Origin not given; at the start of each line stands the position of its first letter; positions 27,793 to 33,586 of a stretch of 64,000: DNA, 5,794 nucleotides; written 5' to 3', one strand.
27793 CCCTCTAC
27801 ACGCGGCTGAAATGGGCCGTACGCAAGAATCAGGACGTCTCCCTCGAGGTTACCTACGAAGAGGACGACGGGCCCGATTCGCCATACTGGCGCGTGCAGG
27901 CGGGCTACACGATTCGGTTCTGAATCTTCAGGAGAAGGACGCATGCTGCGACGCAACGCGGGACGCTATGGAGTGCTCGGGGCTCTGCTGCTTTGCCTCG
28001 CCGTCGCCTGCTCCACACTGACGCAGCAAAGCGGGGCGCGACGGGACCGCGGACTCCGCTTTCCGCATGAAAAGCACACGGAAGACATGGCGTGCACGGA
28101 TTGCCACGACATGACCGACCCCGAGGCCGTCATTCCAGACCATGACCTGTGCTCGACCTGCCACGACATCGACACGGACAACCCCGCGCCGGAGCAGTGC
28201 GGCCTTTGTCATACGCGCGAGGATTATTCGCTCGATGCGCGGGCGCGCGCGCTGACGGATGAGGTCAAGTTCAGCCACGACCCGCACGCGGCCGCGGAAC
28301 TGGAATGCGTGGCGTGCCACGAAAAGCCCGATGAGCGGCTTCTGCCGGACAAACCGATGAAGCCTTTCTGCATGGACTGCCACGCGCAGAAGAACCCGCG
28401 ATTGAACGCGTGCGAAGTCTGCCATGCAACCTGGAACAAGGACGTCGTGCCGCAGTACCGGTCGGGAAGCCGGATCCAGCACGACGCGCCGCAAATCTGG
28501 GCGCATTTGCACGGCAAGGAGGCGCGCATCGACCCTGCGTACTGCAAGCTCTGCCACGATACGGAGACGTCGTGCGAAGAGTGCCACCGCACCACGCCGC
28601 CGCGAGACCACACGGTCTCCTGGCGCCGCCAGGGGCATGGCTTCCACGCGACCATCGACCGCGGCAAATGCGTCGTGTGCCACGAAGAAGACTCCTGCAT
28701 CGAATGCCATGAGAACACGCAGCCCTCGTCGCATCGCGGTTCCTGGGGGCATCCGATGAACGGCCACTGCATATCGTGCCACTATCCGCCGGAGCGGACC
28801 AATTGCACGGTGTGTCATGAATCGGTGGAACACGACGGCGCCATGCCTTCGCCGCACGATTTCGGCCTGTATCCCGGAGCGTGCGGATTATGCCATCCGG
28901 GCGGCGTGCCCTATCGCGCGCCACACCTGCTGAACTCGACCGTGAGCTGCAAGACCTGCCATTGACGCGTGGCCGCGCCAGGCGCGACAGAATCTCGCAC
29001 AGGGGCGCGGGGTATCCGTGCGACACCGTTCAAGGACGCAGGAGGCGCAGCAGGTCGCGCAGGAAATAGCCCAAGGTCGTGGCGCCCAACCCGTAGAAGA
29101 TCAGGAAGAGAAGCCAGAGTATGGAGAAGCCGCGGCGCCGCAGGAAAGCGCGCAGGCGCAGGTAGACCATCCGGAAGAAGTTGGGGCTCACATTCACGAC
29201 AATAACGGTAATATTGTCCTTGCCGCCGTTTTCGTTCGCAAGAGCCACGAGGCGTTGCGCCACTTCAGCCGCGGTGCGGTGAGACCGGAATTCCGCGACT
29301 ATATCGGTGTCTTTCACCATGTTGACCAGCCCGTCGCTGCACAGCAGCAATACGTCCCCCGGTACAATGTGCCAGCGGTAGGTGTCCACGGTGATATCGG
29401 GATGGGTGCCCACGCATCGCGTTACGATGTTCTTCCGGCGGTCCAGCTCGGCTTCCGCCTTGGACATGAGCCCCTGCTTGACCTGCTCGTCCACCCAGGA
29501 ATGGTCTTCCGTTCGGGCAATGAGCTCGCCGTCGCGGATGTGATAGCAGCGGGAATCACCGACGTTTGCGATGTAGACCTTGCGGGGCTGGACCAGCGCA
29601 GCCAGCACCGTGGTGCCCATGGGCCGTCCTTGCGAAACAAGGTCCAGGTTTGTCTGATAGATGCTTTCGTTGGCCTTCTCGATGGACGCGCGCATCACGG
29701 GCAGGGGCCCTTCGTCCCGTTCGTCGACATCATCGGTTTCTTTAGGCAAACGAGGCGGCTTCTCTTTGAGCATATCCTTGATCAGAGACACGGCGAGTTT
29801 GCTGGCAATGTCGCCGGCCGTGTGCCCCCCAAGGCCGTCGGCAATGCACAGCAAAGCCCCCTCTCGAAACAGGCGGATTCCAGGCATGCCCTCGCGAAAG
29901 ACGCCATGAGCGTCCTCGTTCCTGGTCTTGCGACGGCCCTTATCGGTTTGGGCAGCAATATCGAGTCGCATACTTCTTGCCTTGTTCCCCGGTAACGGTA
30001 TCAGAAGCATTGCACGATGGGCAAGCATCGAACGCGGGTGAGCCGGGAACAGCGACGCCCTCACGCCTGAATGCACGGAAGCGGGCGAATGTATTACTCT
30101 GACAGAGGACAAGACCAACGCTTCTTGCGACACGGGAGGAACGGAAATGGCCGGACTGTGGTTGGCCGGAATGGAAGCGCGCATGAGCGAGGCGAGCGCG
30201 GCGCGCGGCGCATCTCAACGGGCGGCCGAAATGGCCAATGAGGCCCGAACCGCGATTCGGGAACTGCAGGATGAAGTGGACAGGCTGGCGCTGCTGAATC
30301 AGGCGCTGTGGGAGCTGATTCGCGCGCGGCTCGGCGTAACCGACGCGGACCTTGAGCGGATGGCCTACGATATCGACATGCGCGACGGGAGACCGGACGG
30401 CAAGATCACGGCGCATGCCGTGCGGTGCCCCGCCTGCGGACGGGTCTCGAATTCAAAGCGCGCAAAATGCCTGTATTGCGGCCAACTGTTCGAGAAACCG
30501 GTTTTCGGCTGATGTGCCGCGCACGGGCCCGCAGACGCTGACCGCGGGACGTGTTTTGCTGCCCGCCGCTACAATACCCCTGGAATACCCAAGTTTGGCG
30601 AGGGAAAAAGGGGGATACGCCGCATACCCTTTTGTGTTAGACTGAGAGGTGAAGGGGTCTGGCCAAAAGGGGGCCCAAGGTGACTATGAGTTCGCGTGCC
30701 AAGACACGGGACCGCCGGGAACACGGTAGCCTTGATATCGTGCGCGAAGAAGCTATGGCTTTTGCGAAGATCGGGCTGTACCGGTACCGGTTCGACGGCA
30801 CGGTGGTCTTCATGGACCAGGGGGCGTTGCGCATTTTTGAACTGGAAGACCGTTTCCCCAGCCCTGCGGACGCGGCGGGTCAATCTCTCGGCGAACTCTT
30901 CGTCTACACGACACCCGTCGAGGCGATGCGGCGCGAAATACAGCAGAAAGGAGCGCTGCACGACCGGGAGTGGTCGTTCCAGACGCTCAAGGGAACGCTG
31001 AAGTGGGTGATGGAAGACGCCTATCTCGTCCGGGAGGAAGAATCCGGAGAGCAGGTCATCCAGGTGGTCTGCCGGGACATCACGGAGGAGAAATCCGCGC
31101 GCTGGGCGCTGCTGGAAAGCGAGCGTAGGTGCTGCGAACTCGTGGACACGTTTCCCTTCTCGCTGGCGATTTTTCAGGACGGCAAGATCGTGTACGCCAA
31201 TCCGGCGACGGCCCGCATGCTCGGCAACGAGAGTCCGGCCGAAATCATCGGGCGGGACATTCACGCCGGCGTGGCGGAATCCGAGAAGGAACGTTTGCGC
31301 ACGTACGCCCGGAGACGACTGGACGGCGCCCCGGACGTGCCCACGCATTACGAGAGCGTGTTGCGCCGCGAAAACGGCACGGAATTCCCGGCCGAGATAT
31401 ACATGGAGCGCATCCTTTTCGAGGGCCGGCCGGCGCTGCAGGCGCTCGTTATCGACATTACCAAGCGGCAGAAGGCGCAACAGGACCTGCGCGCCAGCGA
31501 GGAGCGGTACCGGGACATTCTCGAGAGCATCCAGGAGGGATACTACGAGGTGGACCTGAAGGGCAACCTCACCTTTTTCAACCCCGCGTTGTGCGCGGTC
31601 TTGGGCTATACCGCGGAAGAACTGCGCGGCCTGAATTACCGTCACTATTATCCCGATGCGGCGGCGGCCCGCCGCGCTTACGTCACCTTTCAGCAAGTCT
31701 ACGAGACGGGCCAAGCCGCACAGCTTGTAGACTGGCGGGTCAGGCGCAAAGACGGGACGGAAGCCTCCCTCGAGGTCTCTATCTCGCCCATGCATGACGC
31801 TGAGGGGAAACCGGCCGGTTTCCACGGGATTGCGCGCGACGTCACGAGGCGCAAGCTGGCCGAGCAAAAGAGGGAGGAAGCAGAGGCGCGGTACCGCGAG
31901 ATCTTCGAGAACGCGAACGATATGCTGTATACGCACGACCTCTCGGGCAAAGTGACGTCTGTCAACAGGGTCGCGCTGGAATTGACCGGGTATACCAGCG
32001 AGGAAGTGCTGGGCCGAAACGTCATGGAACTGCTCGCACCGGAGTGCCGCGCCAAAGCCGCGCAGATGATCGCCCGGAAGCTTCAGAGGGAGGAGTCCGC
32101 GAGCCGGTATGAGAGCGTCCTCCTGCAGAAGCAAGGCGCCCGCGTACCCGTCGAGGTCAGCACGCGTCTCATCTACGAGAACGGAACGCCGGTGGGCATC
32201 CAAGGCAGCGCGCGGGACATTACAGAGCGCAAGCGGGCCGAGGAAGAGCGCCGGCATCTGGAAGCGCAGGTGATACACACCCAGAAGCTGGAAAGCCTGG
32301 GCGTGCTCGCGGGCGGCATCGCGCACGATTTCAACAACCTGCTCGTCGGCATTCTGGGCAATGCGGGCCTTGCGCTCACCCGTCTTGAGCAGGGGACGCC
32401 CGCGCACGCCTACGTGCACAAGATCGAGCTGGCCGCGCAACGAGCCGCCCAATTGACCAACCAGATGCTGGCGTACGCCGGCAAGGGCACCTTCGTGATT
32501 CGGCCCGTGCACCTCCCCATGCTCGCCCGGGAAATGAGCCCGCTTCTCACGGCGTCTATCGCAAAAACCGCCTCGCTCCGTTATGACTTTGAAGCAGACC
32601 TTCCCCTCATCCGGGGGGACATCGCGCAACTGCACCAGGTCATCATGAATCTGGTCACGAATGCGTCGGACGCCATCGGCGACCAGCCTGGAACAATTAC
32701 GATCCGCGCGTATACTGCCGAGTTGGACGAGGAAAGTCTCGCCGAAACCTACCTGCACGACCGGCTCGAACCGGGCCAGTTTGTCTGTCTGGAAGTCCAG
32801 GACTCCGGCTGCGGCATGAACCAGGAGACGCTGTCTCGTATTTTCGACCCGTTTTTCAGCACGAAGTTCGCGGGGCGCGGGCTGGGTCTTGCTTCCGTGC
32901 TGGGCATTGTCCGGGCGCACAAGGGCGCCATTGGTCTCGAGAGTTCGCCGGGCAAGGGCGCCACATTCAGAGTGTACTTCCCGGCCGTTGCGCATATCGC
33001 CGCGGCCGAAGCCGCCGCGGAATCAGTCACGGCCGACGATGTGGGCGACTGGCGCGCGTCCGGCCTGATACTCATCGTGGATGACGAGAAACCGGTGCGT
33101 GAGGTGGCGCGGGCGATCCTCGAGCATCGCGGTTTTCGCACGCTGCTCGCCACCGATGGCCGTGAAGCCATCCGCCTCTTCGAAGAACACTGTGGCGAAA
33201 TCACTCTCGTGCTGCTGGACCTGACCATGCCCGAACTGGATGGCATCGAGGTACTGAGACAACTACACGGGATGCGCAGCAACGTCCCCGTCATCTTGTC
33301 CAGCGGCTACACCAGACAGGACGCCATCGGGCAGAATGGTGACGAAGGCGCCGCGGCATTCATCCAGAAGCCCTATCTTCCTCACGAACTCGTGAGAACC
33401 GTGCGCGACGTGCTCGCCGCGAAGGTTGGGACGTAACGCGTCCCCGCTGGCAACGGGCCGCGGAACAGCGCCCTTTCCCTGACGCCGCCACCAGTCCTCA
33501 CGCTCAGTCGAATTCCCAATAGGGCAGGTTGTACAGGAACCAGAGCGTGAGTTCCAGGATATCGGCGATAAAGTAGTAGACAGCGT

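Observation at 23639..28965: Four-gene multiheme-cytochrome/porin module resembling a porin-cytochrome extracellular electron-transfer conduit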

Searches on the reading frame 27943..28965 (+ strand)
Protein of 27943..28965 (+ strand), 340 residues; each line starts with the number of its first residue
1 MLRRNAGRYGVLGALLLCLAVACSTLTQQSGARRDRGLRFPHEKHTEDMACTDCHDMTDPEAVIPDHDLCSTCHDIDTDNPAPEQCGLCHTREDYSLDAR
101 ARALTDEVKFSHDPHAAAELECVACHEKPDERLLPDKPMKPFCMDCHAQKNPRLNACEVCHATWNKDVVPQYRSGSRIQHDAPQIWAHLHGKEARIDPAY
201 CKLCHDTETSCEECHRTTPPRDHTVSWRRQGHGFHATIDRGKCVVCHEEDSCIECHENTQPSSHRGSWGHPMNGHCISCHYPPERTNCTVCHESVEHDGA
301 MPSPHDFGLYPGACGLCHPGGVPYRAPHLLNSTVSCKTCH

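Call 3: search_protein_families(library=pfam, proteins=[window:27943-28965:+], max_evalue=0.01)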
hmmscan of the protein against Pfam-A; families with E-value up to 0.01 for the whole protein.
window:27943-28965:+ (340 aa): 4 families
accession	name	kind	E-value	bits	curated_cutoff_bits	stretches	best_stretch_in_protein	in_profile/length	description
PF14522.11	Cytochrome_C7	-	5.6e-16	58.6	24.8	3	39-91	2-67/67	Cytochrome c7 and related cytochrome c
PF14537.11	Cytochrom_c3_2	-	2.7e-08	34.6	25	2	70-147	9-78/79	Cytochrome c3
PF02085.21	Cytochrom_CIII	-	2e-07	31.7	22.9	2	103-151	16-57/101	Class III cytochrome C family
PF22113.1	Mtrc-MtrF_II-IV_dom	-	0.0063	16.5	30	0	49-208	7-166/176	Outer membrane cytochrome MtrC/MtrF-like, domains II/IV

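Call 4: search_protein_families(library=ncbifam, proteins=[window:27943-28965:+], max_evalue=0.01)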
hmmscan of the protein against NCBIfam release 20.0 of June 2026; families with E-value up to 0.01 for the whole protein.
window:27943-28965:+ (340 aa): 2 families
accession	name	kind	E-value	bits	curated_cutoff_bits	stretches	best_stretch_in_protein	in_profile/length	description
NF043011.1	CytC7_Geobact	equivalog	0.0009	19.7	120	1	105-161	30-88/89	cytochrome c7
NF040996.1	MamX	equivalog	0.0076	15.8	400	1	36-93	79-136/264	magnetosome protein MamX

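Call 14: search_solved_structures(query=window:27943-28965:+, max_evalue=1, show_alignments=2)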
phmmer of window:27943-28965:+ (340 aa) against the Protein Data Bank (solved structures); distinct sequences matched with E-value up to 1: 19.
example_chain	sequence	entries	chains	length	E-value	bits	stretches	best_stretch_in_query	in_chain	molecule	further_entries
8k9e_A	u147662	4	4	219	7.9e-06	28.3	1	24-171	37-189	Cytochrome c7-like domain-containing protein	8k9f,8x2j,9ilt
6lod_A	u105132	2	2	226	2.4e-05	26.8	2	106-165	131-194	MULTIHEME_CYTC domain-containing protein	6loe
1ehj_A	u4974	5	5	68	3.5e-05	26.2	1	37-91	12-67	CYTOCHROME C7 | CYTOCHROME C551.5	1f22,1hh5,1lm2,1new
1kwj_A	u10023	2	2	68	4.3e-05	25.9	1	37-91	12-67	cytochrome c7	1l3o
3h34_A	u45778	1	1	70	0.0014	21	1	37-91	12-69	Cytochrome c7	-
3sj4_X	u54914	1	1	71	0.0018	20.6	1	102-162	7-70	CYTOCHROME C7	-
3sj0_X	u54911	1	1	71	0.0061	18.9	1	102-162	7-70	CYTOCHROME C7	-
4hb8_A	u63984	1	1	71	0.0078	18.5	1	102-162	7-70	PpcA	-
1os6_A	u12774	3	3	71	0.0086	18.4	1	102-162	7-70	PpcA | Cytochrome c3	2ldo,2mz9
4hb6_A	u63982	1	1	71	0.009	18.3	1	102-162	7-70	PpcA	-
2n91_A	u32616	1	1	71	0.0099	18.2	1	102-162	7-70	Cytochrome C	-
4haj_A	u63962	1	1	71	0.012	17.9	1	102-162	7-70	PpcA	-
3sel_X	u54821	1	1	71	0.013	17.8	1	102-162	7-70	CYTOCHROME C7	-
3h4n_A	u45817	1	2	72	0.025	16.9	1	104-161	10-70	Cytochrome c7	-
3sj1_X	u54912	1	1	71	0.029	16.6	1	102-161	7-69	CYTOCHROME C7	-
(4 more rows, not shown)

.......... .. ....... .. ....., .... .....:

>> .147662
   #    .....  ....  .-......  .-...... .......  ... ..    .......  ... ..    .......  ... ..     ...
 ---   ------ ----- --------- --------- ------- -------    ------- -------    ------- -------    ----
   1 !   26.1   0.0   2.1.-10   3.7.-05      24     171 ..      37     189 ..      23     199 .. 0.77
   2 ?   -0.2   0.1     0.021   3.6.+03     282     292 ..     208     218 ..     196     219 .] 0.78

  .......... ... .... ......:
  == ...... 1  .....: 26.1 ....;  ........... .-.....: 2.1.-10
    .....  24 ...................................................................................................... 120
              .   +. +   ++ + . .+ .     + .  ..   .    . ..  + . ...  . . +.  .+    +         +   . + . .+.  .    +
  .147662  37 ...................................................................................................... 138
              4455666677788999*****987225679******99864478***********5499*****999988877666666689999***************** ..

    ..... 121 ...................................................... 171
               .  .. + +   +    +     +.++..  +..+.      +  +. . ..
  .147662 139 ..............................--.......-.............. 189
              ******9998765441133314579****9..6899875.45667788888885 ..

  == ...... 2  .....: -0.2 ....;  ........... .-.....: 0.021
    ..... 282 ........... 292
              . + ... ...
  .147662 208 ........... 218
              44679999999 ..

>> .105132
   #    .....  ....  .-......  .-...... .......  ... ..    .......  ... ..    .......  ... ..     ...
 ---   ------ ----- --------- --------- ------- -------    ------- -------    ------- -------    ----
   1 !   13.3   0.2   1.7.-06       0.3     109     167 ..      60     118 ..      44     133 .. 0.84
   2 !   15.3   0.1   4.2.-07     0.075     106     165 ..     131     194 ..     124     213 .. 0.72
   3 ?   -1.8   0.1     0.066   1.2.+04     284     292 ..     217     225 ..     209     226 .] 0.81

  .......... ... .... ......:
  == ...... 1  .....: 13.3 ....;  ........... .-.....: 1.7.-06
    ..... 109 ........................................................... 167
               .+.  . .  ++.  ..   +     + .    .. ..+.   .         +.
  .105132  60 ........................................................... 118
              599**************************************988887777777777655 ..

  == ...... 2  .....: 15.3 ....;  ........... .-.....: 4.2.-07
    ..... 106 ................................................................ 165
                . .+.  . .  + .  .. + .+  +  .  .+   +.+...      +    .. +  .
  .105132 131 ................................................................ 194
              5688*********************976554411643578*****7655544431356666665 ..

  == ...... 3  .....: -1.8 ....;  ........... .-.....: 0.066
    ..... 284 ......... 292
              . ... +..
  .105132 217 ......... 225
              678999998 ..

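Call 48: find_homologous_proteins(query=window:27943-28965:+)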
Query window:27943-28965:+ (340 aa): 246 proteins with E <= 0.001 among 3587 candidates; the best 120 are listed.
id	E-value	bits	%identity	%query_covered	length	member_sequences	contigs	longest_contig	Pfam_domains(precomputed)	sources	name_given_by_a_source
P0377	6.2e-241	817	99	100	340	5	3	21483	PF14537.12,PF02085.22,PF14522.12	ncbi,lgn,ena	-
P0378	5.3e-184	630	76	100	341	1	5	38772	PF14537.12,PF02085.22,PF14522.12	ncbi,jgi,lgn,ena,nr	ncbi:MAG TPA: cytochrome c3 family protein [Candidatus Hydrogenedentes bacterium]|nr:cytochrome c3 f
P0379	7.7e-164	563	66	100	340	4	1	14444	PF14537.12,PF02085.22,PF14522.12,PF22113.2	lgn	-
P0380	3.2e-141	489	59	100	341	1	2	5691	PF02085.22,PF14522.12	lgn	-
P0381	6.1e-138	478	57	100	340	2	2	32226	PF14537.12,PF14522.12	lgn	-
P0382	1.1e-134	467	57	100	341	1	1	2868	PF14537.12,PF14522.12,PF22113.2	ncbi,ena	-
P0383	9.0e-130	451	55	99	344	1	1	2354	PF14537.12,PF02085.22,PF14522.12,PF22113.2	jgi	jgi:hypothetical protein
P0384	1.9e-128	447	56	100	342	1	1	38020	PF14537.12,PF02085.22,PF14522.12,PF22113.2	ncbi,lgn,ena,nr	ncbi:MAG: hypothetical protein GWP08_07815 [Nitrospiraceae bacterium]|nr:hypothetical protein [Nitro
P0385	2.1e-127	443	54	100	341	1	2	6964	PF14537.12,PF02085.22,PF14522.12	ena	-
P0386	3.5e-127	443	55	100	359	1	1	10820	PF14537.12,PF14522.12,PF22113.2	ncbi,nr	ncbi:MAG: cytochrome c3 family protein [Candidatus Hydrogenedentes bacterium]|nr:cytochrome c3 famil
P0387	4.5e-127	442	54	100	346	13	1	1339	PF14537.12,PF14522.12,PF22113.2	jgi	-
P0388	1.2e-126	441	55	100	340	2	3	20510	PF14537.12,PF14522.12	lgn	-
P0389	4.3e-126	439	53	100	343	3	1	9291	PF14537.12,PF02085.22,PF14522.12,PF22113.2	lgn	-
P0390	5.0e-126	439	53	100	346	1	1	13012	PF14537.12,PF02085.22,PF14522.12,PF22113.2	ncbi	-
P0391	8.9e-126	438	56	91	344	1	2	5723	PF02085.22,PF14522.12,PF22113.2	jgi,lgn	jgi:hypothetical protein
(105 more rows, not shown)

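Call 58: predict_structure(alignment_id=A2)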
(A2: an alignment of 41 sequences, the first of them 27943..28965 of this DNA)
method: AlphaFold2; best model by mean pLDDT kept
length: 340 residues; sequences in the alignment: 41
mean_pLDDT: 63.1   pTM: 0.46
mean pLDDT of the five models: 63.1, 60.3, 58.2, 53.3, 52.6
residues with pLDDT >= 90: 42; 70-90: 107; 50-70: 71; < 50: 120
segments of 3 or more residues with pLDDT < 50: 180-185, 193-197, 223-305, 321-340
pLDDT, mean of each block of 10 residues (from residue 1): 79 95 76 75 87 80 73 89 92 88 80 90 89 81 87 85 70 54 50 51 55 56 48 35 34 35 34 29 37 35 50 52 40 34
secondary structure, 60 per line:
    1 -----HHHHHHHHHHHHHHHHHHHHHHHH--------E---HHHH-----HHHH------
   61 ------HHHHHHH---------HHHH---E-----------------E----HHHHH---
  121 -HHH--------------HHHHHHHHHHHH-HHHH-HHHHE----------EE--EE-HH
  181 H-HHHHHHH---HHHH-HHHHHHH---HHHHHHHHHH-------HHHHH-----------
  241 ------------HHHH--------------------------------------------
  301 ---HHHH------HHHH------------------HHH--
elements in order: H6-29 H42-45 H51-54 H67-73 H83-86 H113-117 H139-150 H152-155 H157-160 H183-189 H193-196 H198-204 H208-217 H225-229 H253-256 H304-307 H314-317

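Call 62: fold_search(model_id=the predicted structure, library=pdb)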
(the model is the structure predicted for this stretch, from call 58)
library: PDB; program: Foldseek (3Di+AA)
matches with E <= 10: 2; with E <= 0.001: 0
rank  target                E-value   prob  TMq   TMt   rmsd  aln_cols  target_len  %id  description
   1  8k9e_A                2.4e-02  0.97  0.26  0.37  10.6       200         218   24  Cryo-EM structure of the photosynthetic alternative complex III from Chloroflexus aurantiacus at 3.3 angstrom (released 2024-03-06)
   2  3sj0                  5.9e+00  0.11  0.13  0.49   5.2        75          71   24  PpcA mutant M58S (released 2012-07-04)

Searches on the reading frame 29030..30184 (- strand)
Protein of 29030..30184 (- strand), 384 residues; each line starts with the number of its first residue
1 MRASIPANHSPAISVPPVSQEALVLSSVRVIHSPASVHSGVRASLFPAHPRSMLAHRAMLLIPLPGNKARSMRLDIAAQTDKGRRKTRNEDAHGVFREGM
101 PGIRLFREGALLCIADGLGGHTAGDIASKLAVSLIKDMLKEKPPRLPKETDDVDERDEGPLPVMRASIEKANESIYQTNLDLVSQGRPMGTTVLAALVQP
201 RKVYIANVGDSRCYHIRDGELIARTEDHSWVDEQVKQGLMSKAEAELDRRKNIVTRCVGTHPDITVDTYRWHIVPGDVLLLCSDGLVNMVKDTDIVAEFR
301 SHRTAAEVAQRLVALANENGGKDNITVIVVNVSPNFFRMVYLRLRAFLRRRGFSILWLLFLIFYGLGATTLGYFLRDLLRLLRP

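Call 3: search_protein_families(library=pfam, proteins=[window:29030-30184:-], max_evalue=0.01)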
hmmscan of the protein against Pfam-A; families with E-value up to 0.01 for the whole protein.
window:29030-30184:- (384 aa): 3 families
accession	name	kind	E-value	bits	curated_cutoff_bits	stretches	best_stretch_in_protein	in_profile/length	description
PF13672.11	PP2C_2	-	1.6e-15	57.6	24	1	84-299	7-187/209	Protein phosphatase 2C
PF00481.26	PP2C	-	3.6e-14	53.5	20.3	2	104-233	29-145/255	Protein phosphatase 2C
PF07228.17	SpoIIE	-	3.1e-08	34.2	25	1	254-332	104-191/192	Stage II sporulation protein E (SpoIIE)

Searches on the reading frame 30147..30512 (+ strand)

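Call 3: search_protein_families(library=pfam, proteins=[window:30147-30512:+], max_evalue=0.01)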
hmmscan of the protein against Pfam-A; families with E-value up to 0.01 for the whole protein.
window:30147-30512:+ (121 aa): 2 families
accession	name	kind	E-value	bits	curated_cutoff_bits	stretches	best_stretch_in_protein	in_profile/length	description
PF13248.11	Zn_ribbon_3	-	0.0057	16.5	27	1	92-114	3-25/26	zinc-ribbon domain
PF12773.13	DZR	-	0.0084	16.7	27.3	0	91-112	24-45/45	Double zinc ribbon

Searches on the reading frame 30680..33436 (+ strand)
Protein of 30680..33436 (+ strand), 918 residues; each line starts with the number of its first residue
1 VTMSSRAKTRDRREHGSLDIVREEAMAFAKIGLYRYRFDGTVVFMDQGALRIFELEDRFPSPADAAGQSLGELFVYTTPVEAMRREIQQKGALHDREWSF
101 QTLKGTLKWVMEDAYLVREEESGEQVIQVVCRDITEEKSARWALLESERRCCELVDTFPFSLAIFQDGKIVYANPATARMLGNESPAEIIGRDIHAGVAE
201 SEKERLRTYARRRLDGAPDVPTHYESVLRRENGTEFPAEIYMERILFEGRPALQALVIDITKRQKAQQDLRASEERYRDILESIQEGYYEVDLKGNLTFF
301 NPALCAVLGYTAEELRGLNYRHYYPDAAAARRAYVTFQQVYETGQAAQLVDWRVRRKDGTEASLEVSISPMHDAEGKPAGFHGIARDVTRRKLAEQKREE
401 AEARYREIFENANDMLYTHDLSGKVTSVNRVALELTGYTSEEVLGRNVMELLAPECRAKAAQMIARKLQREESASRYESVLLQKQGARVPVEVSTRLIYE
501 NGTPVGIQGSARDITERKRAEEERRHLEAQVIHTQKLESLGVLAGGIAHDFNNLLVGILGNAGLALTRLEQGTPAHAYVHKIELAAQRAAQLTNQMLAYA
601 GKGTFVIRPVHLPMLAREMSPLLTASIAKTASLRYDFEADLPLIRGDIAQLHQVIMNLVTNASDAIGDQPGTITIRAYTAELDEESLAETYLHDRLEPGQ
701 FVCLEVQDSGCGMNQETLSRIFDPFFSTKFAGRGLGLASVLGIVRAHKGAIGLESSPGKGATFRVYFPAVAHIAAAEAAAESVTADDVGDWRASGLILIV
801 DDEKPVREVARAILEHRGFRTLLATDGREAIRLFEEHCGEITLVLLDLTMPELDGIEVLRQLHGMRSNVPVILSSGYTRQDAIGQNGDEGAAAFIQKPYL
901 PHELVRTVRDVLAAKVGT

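Call 3: search_protein_families(library=pfam, proteins=[window:30680-33436:+], max_evalue=0.01)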
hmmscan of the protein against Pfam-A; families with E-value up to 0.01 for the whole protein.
window:30680-33436:+ (918 aa): 10 families
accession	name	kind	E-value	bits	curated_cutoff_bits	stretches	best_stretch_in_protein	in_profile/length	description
PF13426.13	PAS_9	-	5.9e-50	168.3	27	4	416-516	4-103/103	PAS domain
PF00989.32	PAS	-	1.4e-42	144.7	22.6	3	275-388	1-113/113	PAS fold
PF08448.16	PAS_4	-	4.3e-38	130.4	23.1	3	409-519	1-110/110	PAS fold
PF08447.18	PAS_3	-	3.3e-24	85.4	25.6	2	298-385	2-89/89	PAS fold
PF13188.13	PAS_8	-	1e-23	82.8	21.8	3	403-457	1-55/65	PAS domain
PF00072.30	Response_reg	-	2.2e-22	79.8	30.2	1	797-908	1-110/111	Response regulator receiver domain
PF02518.31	HATPase_c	-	5.5e-22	78.7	26.4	1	646-769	1-109/111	Histidine kinase-, DNA gyrase B-, and HSP90-like ATPase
PF24820.1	Diguanyl_cycl_sensor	-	3.8e-10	40.1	28.1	1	420-498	13-96/109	Diguanylate cyclase-like sensor domain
PF00512.31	HisKA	-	4.4e-06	27.1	26.9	1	543-600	5-61/66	His Kinase A (phospho-acceptor) domain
PF14598.12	PAS_11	-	0.00044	20.6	25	0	416-490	5-78/109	PAS domain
